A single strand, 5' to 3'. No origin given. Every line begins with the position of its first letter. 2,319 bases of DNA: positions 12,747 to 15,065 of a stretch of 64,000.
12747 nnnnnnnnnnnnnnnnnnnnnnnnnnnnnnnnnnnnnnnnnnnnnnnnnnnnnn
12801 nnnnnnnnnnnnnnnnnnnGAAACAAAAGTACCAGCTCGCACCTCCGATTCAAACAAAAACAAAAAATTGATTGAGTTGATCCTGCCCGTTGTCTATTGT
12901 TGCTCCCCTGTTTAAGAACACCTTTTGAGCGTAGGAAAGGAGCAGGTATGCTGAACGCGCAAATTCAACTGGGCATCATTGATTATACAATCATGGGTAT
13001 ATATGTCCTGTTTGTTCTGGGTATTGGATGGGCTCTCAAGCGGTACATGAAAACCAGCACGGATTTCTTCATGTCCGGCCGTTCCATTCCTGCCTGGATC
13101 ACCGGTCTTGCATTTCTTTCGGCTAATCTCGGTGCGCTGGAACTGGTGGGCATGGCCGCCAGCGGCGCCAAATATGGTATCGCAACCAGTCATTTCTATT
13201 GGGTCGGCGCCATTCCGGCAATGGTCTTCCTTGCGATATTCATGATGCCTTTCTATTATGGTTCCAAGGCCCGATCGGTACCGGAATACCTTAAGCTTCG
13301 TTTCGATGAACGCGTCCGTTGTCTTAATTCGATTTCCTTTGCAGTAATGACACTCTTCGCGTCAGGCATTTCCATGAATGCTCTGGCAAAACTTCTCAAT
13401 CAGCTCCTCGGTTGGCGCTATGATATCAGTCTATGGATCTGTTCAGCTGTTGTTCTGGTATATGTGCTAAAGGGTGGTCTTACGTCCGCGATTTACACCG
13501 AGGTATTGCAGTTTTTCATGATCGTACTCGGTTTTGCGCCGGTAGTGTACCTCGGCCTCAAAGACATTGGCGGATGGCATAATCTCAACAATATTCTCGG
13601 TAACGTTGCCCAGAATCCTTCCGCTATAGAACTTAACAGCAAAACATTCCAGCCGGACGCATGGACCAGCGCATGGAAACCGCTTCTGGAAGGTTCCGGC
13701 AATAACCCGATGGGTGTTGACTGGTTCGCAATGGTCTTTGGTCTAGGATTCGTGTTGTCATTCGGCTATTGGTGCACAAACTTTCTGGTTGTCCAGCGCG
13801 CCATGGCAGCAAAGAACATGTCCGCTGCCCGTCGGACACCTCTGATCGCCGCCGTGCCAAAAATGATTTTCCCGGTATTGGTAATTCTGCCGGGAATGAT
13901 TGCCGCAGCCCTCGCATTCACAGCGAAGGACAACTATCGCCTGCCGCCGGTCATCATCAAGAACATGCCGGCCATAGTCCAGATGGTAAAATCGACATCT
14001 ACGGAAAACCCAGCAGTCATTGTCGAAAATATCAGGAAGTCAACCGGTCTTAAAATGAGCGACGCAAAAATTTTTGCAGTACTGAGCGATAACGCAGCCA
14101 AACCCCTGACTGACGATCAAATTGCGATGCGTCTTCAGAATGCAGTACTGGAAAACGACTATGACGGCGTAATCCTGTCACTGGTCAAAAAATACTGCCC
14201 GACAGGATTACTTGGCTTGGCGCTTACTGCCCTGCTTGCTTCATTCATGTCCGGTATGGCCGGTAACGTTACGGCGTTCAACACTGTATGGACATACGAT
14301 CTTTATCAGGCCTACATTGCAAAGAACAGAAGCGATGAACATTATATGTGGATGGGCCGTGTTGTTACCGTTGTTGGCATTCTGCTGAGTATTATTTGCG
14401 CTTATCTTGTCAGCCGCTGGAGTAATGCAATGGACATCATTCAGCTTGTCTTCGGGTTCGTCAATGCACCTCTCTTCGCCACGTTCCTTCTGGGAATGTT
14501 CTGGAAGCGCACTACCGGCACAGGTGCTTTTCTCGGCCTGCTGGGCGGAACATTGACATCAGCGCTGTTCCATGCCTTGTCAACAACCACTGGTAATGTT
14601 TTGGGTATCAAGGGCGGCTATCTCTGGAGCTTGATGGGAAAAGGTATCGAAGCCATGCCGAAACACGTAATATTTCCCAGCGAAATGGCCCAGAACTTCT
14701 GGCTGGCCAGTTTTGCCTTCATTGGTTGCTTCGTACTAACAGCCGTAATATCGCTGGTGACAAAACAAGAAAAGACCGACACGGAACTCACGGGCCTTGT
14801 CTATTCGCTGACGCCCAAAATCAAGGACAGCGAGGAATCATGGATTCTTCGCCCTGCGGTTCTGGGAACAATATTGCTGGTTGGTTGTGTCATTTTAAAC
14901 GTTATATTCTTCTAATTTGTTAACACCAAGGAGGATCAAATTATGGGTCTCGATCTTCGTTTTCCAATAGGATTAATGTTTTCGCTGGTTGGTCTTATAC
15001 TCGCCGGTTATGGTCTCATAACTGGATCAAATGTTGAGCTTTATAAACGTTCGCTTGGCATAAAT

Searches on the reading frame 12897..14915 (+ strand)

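Call 57: search_protein_families(library=pfam, proteins=[window:12897-14915:+], max_evalue=0.00001)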
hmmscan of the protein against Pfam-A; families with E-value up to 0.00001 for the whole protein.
window:12897-14915:+ (672 aa): 1 family
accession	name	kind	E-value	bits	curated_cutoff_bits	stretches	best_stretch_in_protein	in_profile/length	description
PF00474.23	SSF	-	1.2e-55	189.5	22.8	2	57-342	1-265/406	Sodium:solute symporter family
